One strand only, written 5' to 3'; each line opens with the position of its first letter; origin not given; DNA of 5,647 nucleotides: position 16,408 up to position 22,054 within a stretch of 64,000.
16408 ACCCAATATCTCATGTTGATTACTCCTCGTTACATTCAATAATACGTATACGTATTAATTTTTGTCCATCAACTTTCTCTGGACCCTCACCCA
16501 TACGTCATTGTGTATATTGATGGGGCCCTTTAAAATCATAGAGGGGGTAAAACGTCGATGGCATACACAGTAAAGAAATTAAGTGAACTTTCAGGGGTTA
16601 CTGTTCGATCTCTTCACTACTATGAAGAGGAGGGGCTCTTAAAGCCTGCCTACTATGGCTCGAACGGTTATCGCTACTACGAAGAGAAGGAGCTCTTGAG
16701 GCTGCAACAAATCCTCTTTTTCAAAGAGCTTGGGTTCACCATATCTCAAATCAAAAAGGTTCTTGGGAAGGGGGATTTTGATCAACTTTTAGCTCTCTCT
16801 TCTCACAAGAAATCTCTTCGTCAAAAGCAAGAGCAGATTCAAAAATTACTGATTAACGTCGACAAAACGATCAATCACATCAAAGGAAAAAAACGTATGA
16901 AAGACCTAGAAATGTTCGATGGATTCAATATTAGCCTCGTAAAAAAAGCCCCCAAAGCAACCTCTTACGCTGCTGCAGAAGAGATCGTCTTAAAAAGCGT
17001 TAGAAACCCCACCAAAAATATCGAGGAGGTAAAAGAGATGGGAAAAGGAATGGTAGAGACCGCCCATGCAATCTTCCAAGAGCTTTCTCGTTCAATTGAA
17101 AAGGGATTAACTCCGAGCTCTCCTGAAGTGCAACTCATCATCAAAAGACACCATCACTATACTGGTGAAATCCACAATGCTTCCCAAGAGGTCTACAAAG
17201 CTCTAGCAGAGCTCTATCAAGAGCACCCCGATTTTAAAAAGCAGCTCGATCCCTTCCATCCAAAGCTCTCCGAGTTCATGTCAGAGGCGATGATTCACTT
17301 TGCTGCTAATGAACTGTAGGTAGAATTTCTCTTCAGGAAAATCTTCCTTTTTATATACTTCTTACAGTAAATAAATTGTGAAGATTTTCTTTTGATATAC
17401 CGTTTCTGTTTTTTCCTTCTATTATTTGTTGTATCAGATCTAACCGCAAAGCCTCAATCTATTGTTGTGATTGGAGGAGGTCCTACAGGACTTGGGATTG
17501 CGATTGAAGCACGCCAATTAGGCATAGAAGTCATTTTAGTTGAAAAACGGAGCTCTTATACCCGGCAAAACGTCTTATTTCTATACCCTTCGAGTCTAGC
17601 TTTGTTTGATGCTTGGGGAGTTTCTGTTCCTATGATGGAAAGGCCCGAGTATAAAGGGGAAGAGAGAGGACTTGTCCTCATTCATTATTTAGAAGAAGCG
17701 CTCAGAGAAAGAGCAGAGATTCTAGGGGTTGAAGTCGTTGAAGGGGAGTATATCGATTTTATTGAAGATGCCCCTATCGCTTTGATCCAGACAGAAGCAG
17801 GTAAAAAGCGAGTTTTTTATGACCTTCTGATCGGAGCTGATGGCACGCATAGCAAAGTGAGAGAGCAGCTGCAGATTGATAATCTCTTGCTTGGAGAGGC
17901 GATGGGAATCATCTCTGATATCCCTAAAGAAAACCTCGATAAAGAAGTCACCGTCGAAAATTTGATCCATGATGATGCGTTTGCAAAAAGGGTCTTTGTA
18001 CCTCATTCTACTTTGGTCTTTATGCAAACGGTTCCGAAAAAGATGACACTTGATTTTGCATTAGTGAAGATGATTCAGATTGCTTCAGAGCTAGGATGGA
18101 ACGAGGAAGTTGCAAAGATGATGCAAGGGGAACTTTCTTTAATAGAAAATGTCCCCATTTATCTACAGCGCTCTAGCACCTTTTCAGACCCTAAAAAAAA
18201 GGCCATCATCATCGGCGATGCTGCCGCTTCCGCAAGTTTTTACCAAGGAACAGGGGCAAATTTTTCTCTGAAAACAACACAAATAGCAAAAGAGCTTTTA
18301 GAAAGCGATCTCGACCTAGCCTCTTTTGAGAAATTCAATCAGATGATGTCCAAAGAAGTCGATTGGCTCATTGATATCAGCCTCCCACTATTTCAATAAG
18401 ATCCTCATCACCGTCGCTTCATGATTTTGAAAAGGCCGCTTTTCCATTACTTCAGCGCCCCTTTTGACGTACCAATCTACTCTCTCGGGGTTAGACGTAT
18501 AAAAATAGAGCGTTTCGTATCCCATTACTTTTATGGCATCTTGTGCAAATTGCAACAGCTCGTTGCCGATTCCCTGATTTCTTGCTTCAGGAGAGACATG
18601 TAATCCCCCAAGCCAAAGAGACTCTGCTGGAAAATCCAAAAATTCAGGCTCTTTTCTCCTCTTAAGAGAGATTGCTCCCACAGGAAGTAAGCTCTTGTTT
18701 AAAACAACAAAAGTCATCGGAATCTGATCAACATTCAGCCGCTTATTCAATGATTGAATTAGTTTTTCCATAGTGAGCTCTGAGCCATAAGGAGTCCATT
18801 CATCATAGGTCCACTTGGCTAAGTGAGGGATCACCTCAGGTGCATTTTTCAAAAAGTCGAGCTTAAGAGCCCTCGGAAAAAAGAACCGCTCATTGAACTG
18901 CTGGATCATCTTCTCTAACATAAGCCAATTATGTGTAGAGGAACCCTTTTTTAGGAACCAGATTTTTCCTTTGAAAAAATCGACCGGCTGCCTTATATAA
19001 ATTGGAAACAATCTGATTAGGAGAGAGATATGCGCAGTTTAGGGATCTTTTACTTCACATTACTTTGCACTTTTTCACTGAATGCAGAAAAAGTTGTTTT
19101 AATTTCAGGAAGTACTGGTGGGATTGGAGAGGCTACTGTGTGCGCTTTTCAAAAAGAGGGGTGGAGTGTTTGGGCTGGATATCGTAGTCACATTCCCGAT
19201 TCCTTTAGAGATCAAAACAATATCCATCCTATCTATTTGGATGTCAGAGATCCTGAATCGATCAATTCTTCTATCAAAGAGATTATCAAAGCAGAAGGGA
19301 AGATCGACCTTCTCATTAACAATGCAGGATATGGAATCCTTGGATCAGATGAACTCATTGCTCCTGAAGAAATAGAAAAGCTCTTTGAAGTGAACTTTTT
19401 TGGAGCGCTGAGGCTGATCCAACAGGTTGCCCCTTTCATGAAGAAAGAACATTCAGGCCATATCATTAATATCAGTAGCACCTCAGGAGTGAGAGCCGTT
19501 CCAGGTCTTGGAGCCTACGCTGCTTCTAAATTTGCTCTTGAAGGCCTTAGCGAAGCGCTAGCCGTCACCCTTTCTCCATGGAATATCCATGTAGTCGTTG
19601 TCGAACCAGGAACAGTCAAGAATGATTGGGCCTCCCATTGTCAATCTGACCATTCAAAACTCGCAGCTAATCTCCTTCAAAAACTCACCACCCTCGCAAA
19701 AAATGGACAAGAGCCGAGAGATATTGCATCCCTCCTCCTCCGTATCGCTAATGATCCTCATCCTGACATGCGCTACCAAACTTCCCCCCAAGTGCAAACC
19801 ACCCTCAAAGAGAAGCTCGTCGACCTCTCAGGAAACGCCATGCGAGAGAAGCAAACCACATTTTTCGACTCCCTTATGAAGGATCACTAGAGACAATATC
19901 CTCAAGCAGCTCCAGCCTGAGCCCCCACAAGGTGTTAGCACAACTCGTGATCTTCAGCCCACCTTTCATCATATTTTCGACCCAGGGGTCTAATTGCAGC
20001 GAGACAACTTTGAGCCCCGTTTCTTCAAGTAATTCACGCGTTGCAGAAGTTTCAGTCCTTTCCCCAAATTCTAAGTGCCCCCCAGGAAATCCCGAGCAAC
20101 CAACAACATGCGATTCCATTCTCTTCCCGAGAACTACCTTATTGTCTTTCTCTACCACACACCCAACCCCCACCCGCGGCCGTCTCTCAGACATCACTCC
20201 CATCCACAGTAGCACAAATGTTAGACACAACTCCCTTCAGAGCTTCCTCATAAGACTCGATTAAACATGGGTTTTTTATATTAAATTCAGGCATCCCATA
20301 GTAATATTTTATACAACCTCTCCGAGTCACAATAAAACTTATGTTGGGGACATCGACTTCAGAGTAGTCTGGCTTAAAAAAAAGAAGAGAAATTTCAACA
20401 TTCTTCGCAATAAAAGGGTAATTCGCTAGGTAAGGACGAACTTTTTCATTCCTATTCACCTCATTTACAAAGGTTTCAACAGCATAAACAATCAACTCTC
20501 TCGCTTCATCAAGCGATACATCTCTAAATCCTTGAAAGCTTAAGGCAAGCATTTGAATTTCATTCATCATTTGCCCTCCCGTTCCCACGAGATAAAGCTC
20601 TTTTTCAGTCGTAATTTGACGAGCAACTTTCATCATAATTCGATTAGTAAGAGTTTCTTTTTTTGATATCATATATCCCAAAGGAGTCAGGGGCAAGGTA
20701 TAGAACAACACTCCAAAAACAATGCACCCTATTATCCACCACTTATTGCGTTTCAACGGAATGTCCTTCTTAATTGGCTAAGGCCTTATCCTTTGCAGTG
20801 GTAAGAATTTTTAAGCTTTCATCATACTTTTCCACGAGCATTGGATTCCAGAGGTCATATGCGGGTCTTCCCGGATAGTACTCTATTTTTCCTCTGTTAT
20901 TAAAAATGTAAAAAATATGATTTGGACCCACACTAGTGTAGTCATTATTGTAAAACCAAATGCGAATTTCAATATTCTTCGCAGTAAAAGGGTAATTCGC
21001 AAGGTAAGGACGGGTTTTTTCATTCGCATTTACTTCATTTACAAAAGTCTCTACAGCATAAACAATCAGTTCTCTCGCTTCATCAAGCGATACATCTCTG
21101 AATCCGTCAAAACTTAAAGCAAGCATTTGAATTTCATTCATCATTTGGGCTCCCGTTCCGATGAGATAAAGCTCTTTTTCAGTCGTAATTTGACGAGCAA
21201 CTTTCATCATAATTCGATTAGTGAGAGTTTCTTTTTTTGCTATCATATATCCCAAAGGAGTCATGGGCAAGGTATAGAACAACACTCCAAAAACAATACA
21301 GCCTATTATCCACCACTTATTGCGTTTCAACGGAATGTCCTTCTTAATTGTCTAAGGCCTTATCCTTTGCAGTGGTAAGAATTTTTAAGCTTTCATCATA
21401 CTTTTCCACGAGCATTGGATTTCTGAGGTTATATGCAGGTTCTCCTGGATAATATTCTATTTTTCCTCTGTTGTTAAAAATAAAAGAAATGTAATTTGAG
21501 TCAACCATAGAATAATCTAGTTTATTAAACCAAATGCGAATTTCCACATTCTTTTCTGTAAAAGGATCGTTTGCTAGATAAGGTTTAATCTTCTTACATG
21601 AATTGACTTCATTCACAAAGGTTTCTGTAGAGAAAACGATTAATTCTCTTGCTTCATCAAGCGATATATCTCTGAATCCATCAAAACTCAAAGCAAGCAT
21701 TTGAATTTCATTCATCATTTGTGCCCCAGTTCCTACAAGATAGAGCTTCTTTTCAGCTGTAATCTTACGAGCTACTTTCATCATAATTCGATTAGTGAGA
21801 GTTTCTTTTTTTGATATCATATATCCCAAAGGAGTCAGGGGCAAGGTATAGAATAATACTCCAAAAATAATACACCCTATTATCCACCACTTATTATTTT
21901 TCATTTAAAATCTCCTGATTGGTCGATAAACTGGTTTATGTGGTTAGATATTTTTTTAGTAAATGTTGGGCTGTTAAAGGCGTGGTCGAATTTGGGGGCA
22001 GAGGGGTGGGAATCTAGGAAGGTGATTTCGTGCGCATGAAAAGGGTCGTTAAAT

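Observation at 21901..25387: Orphan Rhs-CT cassette sharing a 672-nt direct repeat with the main gene: a ready-made toxin-switching substrate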

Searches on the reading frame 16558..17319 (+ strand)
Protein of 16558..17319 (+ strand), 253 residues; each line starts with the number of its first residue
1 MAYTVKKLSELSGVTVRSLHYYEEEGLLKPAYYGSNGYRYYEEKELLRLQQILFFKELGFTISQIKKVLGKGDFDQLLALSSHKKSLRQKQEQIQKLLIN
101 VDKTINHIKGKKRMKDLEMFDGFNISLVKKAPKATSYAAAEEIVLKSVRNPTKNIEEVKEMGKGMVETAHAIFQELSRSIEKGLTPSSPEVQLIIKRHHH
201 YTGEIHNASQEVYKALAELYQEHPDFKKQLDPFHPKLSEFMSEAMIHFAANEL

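Call 23: search_protein_families(library=pfam, proteins=[window:16558-17319:+], max_evalue=0.001)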
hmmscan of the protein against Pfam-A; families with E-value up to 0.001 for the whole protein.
window:16558-17319:+ (253 aa): 4 families
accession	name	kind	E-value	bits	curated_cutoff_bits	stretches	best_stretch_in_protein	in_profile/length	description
PF13411.12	MerR_1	-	5.1e-20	71.8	21.6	1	3-69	1-66/69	MerR HTH family regulatory protein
PF07739.18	TipAS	-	5.1e-18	66.1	23.8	1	161-247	29-116/117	TipAS antibiotic-recognition domain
PF00376.29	MerR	-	3.1e-13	49.7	28.2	1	4-41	1-38/38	MerR family regulatory protein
PF09278.17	MerR-DNA-bind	-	0.00015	22.8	25.4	1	48-97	3-58/65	MerR, DNA binding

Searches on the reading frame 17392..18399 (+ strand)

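Call 23: search_protein_families(library=pfam, proteins=[window:17392-18399:+], max_evalue=0.001)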
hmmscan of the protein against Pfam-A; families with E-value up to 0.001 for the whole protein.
window:17392-18399:+ (335 aa): 8 families
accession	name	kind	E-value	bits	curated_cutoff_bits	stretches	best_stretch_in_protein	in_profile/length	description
PF01494.25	FAD_binding_3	-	7.8e-14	52.1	22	2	98-293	100-308/349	FAD binding domain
PF07992.20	Pyr_redox_2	-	8.3e-08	32.4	26.1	1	18-57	139-178/291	Pyridine nucleotide-disulphide oxidoreductase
PF01266.30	DAO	-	1.6e-07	31.7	27.9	1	24-54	2-32/353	FAD dependent oxidoreductase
PF13738.12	Pyr_redox_3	-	1e-05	25.4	30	1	25-67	1-41/305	Pyridine nucleotide-disulphide oxidoreductase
PF00070.33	Pyr_redox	-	7.7e-05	23.6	22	1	23-55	1-33/82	Pyridine nucleotide-disulphide oxidoreductase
PF03486.20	HI0933_like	-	0.00012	22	50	1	23-58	2-37/244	HI0933-like protein Rossmann domain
PF12831.13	FAD_oxidored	-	0.00019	21.3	27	1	24-54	2-32/416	FAD dependent oxidoreductase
PF13450.12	NAD_binding_8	-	0.00063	20.4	21.9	0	26-54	1-29/68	NAD(P)-binding Rossmann-like domain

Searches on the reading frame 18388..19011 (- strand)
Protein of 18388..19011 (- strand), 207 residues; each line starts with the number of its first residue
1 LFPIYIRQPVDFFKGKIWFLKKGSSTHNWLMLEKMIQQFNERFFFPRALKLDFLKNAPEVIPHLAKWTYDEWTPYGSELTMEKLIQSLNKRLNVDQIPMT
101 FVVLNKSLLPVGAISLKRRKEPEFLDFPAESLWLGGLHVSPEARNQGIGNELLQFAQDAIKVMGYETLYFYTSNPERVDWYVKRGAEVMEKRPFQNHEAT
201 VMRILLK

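Call 23: search_protein_families(library=pfam, proteins=[window:18388-19011:-], max_evalue=0.001)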
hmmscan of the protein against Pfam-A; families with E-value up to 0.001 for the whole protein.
window:18388-19011:- (207 aa): 3 families
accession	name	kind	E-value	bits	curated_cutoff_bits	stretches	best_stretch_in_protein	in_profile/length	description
PF00583.31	Acetyltransf_1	-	2.3e-08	34.7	20.7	1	70-185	10-115/116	Acetyltransferase (GNAT) family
PF13508.13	Acetyltransf_7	-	1.3e-07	32.3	27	1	110-185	14-81/84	Acetyltransferase (GNAT) domain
PF13673.13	Acetyltransf_10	-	2.2e-06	28.1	23.6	1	87-194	21-114/128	Acetyltransferase (GNAT) domain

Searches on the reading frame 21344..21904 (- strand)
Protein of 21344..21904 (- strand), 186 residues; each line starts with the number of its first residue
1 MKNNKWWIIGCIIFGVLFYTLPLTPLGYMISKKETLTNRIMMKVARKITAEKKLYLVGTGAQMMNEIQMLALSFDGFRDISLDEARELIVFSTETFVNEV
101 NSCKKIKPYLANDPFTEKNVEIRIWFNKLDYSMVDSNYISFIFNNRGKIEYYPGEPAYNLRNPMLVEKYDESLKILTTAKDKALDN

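Call 5: search_protein_families(library=pfam, proteins=[window:21344-21904:-], max_evalue=0.01)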
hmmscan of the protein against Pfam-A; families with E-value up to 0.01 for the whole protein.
window:21344-21904:- (186 aa): 0 families

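Call 6: search_protein_families(library=ncbifam, proteins=[window:21344-21904:-], max_evalue=0.01)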
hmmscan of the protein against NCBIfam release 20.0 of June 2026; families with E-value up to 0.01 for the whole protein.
window:21344-21904:- (186 aa): 0 families

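Call 38: find_homologous_proteins(query=A2, max_evalue=0.001)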
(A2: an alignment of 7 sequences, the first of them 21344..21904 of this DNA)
Query A2 (7 sequences) (186 aa, profile of the alignment): 77 proteins with E <= 0.001 among 8000 candidates.
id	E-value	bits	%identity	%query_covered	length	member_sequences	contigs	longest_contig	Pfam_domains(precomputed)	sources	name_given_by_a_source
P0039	3.4e-89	316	82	100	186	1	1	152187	-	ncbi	-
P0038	5.3e-87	308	100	100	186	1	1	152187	-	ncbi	-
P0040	1.0e-76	275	32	80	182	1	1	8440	-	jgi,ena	-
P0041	1.8e-74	267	31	82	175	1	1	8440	-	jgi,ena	-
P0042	2.0e-71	258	71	78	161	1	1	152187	-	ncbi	-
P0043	6.4e-57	210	37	85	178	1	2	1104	-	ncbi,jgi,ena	jgi:hypothetical protein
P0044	3.2e-56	208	43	79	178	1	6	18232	-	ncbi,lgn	-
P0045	8.5e-56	207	39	91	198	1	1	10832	-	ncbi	-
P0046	3.9e-55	204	38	90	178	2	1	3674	-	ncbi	-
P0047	5.8e-54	201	37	77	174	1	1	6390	-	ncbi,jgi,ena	jgi:hypothetical protein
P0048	8.0e-54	200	38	91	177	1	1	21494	-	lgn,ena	-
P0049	9.9e-54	200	42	79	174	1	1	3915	-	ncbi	-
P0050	1.1e-53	200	39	91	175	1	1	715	-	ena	-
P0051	2.0e-53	199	39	85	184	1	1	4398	-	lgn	-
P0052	2.9e-53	198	33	91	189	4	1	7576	-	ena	-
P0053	3.7e-53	198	39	88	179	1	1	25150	-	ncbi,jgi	-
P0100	2.8e-44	169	35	90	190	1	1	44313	-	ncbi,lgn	-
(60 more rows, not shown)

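Call 39: find_encoding_contigs(protein=P0053, flank=10000, max_places=2)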
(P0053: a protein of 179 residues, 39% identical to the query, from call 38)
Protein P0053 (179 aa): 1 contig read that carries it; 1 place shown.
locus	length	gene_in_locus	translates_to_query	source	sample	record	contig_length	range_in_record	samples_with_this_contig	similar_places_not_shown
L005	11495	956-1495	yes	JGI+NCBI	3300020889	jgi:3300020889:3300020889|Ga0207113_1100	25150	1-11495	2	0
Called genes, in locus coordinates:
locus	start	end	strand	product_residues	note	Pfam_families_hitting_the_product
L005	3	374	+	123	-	?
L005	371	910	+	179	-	-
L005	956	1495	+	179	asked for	-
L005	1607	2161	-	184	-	-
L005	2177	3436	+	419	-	PF03600:CitMHS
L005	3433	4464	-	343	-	PF00571:CBS (faint), PF01380:SIS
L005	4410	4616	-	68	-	-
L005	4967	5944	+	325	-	PF02588:YitT_membrane, PF10035:DUF2179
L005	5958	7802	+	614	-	PF02518:HATPase_c (weak), PF00204:DNA_gyraseB, PF01751:Toprim, PF00986:DNA_gyraseB_C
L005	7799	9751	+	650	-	PF00521:DNA_topoisoIV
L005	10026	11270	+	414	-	PF08239:SH3_3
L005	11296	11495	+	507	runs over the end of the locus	PF13541:ChlI, PF00493:MCM (faint), PF00158:Sigma54_activat (faint), PF01078:Mg_chelatase, PF05496:RuvB_N (faint), PF07728:AAA_5, PF13335:Mg_chelatase_C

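Call 40: find_encoding_contigs(protein=P0100, flank=10000, max_places=2)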
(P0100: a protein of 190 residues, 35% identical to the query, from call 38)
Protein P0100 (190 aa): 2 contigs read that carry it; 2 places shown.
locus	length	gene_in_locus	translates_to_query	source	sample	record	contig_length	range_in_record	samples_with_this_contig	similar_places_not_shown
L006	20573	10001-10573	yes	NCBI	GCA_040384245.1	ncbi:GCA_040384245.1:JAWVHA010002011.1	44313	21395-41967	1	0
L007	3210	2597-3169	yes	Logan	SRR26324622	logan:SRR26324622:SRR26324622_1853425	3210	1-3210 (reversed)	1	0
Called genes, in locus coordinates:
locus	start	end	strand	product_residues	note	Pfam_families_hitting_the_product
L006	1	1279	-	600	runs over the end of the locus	PF01541:GIY-YIG, PF27096:UvrC_M, PF22920:UvrC_RNaseH, PF08459:UvrC_RNaseH_dom, PF14520:HHH_5 (weak)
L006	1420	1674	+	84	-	-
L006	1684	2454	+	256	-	-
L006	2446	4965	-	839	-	PF01624:MutS_I, PF05188:MutS_II, PF05192:MutS_III, PF05190:MutS_IV, PF00488:MutS_V, PF27441:MutS_C (weak)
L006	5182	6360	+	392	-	-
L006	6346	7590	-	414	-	-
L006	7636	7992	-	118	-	-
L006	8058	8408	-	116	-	-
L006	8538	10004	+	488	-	-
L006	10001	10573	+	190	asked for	-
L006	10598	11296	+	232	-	-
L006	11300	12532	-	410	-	PF00083:Sugar_tr, PF07690:MFS_1, PF12832:MFS_1_like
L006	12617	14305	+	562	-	-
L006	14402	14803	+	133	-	PF04134:DCC1-like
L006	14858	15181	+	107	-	-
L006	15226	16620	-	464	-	PF28494:GlyRS_ins_1 (faint), PF00587:tRNA-synt_2b, PF03129:HGTP_anticodon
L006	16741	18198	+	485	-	PF11924:IAT_beta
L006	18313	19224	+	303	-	-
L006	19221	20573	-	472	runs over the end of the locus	-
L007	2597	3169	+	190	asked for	-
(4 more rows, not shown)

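Call 41: find_encoding_contigs(protein=P0044, flank=10000, max_places=3)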
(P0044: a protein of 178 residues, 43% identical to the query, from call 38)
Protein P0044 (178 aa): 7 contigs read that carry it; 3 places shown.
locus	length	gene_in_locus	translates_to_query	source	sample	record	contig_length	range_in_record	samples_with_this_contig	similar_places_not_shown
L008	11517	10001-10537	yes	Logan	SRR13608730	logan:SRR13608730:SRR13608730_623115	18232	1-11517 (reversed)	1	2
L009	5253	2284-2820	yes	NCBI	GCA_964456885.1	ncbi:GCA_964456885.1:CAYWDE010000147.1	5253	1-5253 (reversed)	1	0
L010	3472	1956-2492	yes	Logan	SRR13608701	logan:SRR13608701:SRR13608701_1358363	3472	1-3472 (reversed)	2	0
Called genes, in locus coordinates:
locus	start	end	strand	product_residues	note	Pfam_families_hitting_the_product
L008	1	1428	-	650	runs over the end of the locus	PF00905:Transpeptidase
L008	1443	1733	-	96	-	-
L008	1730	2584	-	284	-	PF01795:Methyltransf_5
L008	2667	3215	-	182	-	PF02381:MraZ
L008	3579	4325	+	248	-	-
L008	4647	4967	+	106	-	PF10387:DUF2442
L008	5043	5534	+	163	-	PF17377:DUF5399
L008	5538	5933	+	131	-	PF07719:TPR_2 (faint), PF13428:TPR_14 (faint), PF13371:TPR_9 (weak)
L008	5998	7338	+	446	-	PF11638:DnaA_N, PF00308:Bac_DnaA, PF08299:Bac_DnaA_C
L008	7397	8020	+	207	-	-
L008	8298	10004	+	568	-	-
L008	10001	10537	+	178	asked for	-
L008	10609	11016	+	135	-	-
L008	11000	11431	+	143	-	-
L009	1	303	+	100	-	?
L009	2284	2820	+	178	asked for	-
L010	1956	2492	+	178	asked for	-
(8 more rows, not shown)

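Call 50: search_protein_families(library=pfam, proteins=[L006:8538-10001:+, L008:8298-10001:+], max_evalue=0.1)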
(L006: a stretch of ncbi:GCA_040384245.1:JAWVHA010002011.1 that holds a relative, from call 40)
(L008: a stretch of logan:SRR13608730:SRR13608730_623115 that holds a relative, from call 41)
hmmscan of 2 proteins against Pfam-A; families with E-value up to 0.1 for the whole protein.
L006:8538-10001:+ (488 aa): 0 families

L008:8298-10001:+ (568 aa): 1 family
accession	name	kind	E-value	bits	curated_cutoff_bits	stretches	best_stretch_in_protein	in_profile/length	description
PF17037.10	CBP_BcsO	-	0.022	15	27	1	234-309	77-151/201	Cellulose biosynthesis protein BcsO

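Call 62: predict_structure(alignment_id=A3)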
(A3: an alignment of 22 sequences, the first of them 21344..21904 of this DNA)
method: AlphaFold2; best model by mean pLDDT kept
length: 186 residues; sequences in the alignment: 22
mean_pLDDT: 92.1   pTM: 0.80
mean pLDDT of the five models: 92.1, 91.1, 90.6, 89.1, 88.1
residues with pLDDT >= 90: 144; 70-90: 32; 50-70: 10; < 50: 0
segments of 3 or more residues with pLDDT < 50: none
pLDDT, mean of each block of 10 residues (from residue 1): 73 79 66 95 98 98 95 98 98 98 97 97 97 95 98 88 96 95 87
secondary structure, 60 per line:
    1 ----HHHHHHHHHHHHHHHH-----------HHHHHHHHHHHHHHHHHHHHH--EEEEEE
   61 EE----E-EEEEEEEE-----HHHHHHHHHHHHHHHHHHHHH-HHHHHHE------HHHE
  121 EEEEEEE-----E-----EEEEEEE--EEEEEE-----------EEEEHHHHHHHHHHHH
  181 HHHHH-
elements in order: H5-20 H32-52 E55-62 E69-76 H82-102 H104-109 E120-127 E139-145 E148-153 E165-168 H169-185

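Call 66: fold_search(model_id=the predicted structure, library=pdb)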
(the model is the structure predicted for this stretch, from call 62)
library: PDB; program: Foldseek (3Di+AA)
matches with E <= 10: 616; with E <= 0.001: 0
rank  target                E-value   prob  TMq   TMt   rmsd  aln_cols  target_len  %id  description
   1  1ib8                  8.4e-02  0.21  0.27  0.29  12.8       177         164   12  SOLUTION STRUCTURE AND FUNCTION OF A CONSERVED PROTEIN SP14.3 ENCODED BY AN ESSENTIAL STREPTOCOCCUS PNEUMONIAE GENE (released 2002-03-27)
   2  6sxj                  1.3e-01  0.38  0.25  0.20   6.1       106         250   12  Crystal structure of spectinomycin adenyltransferase AAD(9) from Enterococcus faecialis (released 2020-04-15)
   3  3fuy_A                1.4e-01  0.69  0.34  0.38   5.2       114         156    9  Structure from the mobile metagenome of Cole Harbour Salt Marsh: Integron Cassette Protein HFX_CASS1 (released 2009-02-24)
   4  1ml8                  1.6e-01  0.60  0.32  0.41   5.0       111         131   12  structural genomics (released 2003-04-22)
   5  2pn2                  1.6e-01  0.33  0.24  0.29   6.4       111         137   10  CRYSTAL STRUCTURE OF A PUTATIVE OSMOTIC STRESS INDUCED AND DETOXIFICATION RESPONSE PROTEIN (PSYC_0566) FROM PSYCHROBACTE (released 2007-05-08)
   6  7oyc_D2               1.7e-01  0.54  0.30  0.26   4.8       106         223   15  Cryo-EM structure of the Xenopus egg 80S ribosome (released 2022-07-20)
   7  8wkq_WJ               1.8e-01  0.23  0.24  0.39   7.2       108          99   15  Cryo-EM structure of the MS ring (C1) with export apparatus and proximal rod within the flagellar motor-hook complex  (released 2024-09-04)
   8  1lql_A                2.1e-01  0.28  0.28  0.34   6.2       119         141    9  Crystal structure of OsmC like protein from Mycoplasma pneumoniae (released 2003-08-05)
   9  6h88                  2.3e-01  0.69  0.31  0.58   4.6        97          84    7  MamM CTD D249N (released 2019-08-14)
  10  4epl                  2.3e-01  0.28  0.24  0.11   5.9        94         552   12  Crystal Structure of Arabidopsis thaliana GH3.11 (JAR1) in Complex with JA-Ile (released 2012-06-20)
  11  9h3g_AA               2.3e-01  0.20  0.23  0.21   6.9       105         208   11  Structure of the Arabidopsis thaliana 80S ribosome in complex with P- and E-site tRNAs and mRNA (released 2026-02-04)
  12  1qm4_A                2.4e-01  0.06  0.18  0.11  17.1       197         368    9  Methionine Adenosyltransferase Complexed with a L-Methionine Analogue (released 2000-09-21)
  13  3vx8_D                2.6e-01  0.12  0.23  0.16  11.7       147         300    8  Crystal structure of Arabidopsis thaliana Atg7NTD-Atg3 complex (released 2012-11-14)
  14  8t6e_A                2.7e-01  0.54  0.34  0.38   5.3       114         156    6  Crystal structure of T33-28.3: Deep-learning sequence design of co-assembling tetrahedron protein nanoparticles (released 2024-04-24)
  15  3ffn_B                2.7e-01  0.23  0.19  0.06   4.3        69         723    9  Crystal structure of calcium-free human gelsolin (released 2009-10-06)
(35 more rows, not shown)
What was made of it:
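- Tried and rejected: A Foldseek search of the immunity model against the PDB gave nothing below E 0.08 (call 66).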
